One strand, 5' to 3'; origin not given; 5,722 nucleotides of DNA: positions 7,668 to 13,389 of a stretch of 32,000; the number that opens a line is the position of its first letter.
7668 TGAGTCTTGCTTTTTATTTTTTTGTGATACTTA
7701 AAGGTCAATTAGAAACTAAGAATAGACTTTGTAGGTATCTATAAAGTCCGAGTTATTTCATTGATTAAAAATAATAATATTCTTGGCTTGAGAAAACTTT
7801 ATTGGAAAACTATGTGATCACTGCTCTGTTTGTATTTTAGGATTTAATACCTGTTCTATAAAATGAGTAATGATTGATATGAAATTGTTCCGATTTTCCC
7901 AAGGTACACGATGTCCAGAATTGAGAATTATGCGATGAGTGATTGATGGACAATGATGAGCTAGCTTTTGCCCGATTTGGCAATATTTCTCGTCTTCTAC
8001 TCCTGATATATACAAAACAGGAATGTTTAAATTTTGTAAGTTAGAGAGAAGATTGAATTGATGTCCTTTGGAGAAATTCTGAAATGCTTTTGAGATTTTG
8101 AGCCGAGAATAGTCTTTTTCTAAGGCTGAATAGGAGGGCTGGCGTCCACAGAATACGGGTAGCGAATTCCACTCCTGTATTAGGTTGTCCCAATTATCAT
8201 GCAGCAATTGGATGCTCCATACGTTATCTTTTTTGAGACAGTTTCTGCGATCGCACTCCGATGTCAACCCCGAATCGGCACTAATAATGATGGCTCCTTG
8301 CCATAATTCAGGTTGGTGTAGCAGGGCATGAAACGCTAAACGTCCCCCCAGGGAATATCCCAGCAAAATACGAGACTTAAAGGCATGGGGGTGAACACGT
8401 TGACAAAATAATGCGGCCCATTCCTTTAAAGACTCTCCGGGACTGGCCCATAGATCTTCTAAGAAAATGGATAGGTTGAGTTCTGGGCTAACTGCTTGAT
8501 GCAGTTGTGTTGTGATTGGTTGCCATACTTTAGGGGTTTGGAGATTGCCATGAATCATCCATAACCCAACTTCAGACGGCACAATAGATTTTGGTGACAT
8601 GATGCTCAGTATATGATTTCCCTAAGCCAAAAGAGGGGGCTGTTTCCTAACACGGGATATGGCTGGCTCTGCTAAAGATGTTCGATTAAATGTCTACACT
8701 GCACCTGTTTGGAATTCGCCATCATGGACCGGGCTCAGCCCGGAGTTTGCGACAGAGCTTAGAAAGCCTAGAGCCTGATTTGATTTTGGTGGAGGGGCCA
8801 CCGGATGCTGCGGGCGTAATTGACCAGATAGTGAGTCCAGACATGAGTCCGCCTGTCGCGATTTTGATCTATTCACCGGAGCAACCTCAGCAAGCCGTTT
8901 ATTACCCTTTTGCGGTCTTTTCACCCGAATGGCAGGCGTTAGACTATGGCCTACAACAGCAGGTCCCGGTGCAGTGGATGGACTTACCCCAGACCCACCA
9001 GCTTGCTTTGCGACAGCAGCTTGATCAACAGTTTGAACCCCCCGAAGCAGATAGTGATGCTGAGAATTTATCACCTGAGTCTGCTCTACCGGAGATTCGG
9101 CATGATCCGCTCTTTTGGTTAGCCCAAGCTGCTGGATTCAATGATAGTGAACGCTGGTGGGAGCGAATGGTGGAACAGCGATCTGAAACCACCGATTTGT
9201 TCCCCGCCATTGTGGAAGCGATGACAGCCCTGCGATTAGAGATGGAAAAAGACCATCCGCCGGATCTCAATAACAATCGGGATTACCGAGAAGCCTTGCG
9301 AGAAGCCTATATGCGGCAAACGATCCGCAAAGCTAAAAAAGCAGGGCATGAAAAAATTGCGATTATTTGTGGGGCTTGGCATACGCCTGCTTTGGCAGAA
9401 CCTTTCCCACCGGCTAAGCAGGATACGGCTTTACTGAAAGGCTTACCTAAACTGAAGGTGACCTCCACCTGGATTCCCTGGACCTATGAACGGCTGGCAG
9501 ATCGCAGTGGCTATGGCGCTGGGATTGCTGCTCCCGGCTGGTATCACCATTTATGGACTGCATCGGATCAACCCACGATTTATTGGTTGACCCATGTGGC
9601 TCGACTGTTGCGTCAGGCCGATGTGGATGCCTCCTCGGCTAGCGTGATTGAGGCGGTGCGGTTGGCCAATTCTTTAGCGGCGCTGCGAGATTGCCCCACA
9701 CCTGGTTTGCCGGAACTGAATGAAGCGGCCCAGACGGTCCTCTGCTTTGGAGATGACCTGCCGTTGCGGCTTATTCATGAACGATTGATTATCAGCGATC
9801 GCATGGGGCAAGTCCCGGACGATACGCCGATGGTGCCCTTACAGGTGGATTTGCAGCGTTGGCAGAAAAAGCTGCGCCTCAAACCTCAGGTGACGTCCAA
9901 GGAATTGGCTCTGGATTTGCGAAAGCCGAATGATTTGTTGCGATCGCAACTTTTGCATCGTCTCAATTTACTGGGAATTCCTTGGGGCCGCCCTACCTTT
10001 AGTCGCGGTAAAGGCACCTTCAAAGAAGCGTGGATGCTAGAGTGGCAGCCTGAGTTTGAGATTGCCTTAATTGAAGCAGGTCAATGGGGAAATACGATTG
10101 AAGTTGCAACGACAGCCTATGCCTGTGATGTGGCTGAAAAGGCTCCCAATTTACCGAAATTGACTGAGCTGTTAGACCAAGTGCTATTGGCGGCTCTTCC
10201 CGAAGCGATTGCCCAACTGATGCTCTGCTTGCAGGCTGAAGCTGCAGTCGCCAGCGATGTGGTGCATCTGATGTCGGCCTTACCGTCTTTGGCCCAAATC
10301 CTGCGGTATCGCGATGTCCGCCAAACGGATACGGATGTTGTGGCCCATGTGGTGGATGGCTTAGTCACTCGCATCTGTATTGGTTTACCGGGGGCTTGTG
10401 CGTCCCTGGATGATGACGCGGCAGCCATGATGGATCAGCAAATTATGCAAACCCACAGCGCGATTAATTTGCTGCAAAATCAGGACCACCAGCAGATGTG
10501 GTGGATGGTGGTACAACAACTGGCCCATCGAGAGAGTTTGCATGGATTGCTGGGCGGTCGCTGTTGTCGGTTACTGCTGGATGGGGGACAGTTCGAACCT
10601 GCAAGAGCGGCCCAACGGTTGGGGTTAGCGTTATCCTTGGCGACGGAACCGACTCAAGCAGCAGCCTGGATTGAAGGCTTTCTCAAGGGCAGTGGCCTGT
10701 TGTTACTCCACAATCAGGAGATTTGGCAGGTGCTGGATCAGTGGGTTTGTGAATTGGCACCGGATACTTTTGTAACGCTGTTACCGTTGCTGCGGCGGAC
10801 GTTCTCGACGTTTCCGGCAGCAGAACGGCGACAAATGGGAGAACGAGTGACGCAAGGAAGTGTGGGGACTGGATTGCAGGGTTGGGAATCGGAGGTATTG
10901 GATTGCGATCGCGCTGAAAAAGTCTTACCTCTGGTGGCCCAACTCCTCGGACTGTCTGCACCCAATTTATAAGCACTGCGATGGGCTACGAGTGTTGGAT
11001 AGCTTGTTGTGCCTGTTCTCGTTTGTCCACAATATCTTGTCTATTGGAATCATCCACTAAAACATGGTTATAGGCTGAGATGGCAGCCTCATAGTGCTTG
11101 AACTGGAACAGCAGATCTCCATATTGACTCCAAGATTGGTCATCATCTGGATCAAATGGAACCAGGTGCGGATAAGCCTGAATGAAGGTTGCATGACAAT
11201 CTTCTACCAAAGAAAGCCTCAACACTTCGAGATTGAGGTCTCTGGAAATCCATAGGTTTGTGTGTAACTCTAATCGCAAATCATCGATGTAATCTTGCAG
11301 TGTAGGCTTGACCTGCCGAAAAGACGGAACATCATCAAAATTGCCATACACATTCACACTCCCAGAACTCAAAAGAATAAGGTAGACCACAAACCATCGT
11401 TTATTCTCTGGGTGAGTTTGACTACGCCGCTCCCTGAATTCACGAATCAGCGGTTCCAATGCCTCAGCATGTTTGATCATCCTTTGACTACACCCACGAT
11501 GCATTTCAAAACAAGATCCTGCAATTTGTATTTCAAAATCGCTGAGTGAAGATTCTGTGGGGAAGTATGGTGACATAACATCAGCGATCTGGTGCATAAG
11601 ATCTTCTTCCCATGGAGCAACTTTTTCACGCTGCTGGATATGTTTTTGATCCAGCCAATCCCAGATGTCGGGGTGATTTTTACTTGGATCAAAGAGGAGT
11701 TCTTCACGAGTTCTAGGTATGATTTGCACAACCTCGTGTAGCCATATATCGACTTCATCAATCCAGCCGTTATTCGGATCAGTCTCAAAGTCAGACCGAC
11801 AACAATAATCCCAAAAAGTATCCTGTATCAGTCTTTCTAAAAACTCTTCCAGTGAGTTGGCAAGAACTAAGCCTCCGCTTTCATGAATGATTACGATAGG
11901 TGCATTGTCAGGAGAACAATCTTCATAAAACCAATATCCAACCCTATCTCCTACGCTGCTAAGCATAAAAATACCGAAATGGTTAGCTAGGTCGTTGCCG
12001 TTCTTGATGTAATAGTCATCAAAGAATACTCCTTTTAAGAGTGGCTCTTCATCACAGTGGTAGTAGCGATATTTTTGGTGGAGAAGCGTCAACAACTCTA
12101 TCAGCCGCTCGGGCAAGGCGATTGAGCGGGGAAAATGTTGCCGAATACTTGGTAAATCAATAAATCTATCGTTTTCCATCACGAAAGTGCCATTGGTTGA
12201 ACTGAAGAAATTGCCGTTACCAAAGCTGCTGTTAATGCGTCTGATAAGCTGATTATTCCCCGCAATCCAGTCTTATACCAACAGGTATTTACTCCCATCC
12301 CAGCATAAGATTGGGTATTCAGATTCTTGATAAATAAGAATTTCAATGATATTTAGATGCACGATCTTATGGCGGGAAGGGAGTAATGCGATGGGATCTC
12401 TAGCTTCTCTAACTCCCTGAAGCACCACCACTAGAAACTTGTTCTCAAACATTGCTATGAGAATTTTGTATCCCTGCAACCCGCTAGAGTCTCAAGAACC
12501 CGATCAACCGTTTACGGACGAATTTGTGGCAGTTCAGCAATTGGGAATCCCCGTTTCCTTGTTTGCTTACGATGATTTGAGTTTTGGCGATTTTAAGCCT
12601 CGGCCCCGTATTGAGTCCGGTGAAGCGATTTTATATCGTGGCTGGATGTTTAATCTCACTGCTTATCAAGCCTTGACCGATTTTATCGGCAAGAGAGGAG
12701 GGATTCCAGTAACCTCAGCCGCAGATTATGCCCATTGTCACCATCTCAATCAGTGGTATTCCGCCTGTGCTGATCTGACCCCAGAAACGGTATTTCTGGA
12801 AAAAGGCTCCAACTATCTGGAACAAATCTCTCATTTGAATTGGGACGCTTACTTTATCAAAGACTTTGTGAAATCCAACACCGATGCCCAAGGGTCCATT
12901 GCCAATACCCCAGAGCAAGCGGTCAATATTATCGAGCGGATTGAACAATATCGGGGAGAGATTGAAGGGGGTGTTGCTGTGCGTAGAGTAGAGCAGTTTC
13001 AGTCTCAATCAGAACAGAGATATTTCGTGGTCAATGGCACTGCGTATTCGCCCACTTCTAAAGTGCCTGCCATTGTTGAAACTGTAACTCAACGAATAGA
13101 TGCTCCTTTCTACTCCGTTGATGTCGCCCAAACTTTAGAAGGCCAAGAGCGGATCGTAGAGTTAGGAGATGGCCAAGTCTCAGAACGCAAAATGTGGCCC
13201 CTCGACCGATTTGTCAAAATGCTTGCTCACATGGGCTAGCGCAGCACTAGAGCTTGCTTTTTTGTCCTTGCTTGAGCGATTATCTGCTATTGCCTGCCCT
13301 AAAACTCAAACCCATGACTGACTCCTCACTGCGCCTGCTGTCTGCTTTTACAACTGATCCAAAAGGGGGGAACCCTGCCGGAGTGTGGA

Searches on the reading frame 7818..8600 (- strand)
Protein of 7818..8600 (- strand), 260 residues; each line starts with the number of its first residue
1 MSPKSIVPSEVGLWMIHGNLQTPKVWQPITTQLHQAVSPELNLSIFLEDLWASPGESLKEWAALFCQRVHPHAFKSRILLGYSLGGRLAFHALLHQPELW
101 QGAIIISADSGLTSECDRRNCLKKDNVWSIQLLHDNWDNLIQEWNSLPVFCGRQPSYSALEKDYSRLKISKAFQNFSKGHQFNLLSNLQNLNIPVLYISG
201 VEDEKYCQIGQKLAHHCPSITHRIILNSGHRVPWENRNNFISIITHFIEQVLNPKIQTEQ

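Call 3: search_protein_families(library=pfam, proteins=[window:7818-8600:-], max_evalue=0.01)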
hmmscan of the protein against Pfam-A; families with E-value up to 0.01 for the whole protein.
window:7818-8600:- (260 aa): 4 families
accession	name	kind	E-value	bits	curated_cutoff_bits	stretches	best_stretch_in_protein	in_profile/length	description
PF00561.26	Abhydrolase_1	-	1.4e-07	31.8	25.8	1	75-236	69-244/245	alpha/beta hydrolase fold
PF12146.15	Hydrolase_4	-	1.9e-06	27.8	27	1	65-218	66-218/239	Serine aminopeptidase, S33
PF12697.13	Abhydrolase_6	-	0.0025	19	26.3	1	16-235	4-208/217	Alpha/beta hydrolase family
PF03959.19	FSH1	-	0.0051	17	21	0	186-236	154-205/211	Serine hydrolase (FSH1)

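Call 4: search_protein_families(library=ncbifam, proteins=[window:7818-8600:-], max_evalue=0.01)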
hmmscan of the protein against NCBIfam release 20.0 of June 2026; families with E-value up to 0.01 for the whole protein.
window:7818-8600:- (260 aa): 12 families
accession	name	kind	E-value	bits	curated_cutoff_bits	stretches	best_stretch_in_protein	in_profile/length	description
TIGR03695.1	menH_SHCHC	equivalog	2.4e-40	138.5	208.55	1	13-249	5-252/252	2-succinyl-6-hydroxy-2,4-cyclohexadiene-1-carboxylate synthase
NF008340.0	PRK11126.1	equivalog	7.5e-27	94.2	261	1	13-250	17-253/255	2-succinyl-6-hydroxy-2,4-cyclohexadiene-1-carboxylate synthase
TIGR01738.1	bioH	equivalog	2.2e-08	34.1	206.95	1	13-247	7-244/245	pimeloyl-ACP methyl ester esterase BioH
NF045948.1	ProImpepThrmp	equivalog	1.2e-06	28.2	500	1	164-251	203-290/291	proline iminopeptidase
NF050089.1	i_nPHAscl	equivalog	2e-06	27.1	300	1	13-107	21-116/288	intracellular short-chain-length polyhydroxyalkanoate depolymerase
TIGR01250.1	pro_imino_pep_2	subfamily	2.1e-06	27.5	167.65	1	171-248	210-287/288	proline iminopeptidase-family hydrolase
NF011457.0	PRK14875.1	equivalog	2.7e-06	26.6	307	1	174-250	296-371/372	acetoin dehydrogenase dihydrolipoyllysine-residue acetyltransferase subunit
TIGR02427.1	protocat_pcaD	equivalog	2.9e-05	23.6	255.85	1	76-248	80-250/251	3-oxoadipate enol-lactonase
NF051488.1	bifunc_PcaDC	exception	0.00017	20.9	390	1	58-250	61-252/375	bifunctional 3-oxoadipate enol-lactonase/4-carboxymuconolactone decarboxylase PcaDC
NF045945.1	ProImpepLactob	equivalog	0.0005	19.6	400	1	177-250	219-292/293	proline iminopeptidase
NF051487.1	bifunc_PcaCD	exception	0.0006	19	430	1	180-249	342-412/413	bifunctional 4-carboxymuconolactone decarboxylase/3-oxoadipate enol-lactonase PcaCD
NF007674.0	PRK10349.1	equivalog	0.0072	16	449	0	13-146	16-145/256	pimeloyl-ACP methyl ester esterase BioH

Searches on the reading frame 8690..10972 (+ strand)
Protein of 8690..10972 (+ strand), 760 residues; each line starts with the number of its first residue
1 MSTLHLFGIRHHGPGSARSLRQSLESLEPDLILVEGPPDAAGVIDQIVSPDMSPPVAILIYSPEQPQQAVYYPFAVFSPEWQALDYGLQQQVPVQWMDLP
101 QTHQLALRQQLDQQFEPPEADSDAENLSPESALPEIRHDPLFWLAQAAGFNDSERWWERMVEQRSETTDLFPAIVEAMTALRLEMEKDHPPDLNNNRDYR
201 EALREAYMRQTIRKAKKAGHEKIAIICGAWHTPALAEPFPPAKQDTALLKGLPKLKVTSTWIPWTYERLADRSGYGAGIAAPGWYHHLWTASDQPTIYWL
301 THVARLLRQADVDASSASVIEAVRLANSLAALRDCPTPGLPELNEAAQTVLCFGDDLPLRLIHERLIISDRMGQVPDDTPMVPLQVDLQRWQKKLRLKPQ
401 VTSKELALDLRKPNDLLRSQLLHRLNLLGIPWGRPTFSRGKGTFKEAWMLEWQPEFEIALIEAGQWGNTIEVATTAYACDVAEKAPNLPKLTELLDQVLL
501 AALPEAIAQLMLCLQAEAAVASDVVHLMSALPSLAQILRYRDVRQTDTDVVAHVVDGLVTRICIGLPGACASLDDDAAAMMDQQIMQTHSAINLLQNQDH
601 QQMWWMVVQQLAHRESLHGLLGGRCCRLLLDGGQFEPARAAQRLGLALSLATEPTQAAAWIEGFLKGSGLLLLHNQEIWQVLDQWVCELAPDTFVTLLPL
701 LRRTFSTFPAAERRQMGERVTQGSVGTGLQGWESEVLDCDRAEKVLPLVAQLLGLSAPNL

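Call 3: search_protein_families(library=pfam, proteins=[window:8690-10972:+], max_evalue=0.01)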
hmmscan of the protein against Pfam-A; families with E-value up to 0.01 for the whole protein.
window:8690-10972:+ (760 aa): 1 family
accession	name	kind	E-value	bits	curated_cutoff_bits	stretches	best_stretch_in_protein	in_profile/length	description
PF18934.5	DUF5682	-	4.5e-294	977.9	26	1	20-753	1-727/727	Family of unknown function (DUF5682)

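Call 4: search_protein_families(library=ncbifam, proteins=[window:8690-10972:+], max_evalue=0.01)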
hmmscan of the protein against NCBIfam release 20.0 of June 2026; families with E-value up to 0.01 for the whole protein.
window:8690-10972:+ (760 aa): 0 families

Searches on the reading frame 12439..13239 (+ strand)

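Call 37: search_protein_families(library=pfam, proteins=[window:12439-13239:+], max_evalue=0.0001)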
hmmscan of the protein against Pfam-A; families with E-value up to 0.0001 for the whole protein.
window:12439-13239:+ (266 aa): 2 families
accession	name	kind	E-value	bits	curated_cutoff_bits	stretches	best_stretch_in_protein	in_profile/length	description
PF14243.11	R2K_3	-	5.1e-18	66.3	26.3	1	158-262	35-169/169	ATP-grasp domain, R2K clade family 3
PF18299.6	R2K_2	-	7.3e-06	26.4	26.2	1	138-250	22-136/147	ATP-grasp domain, R2K clade family 2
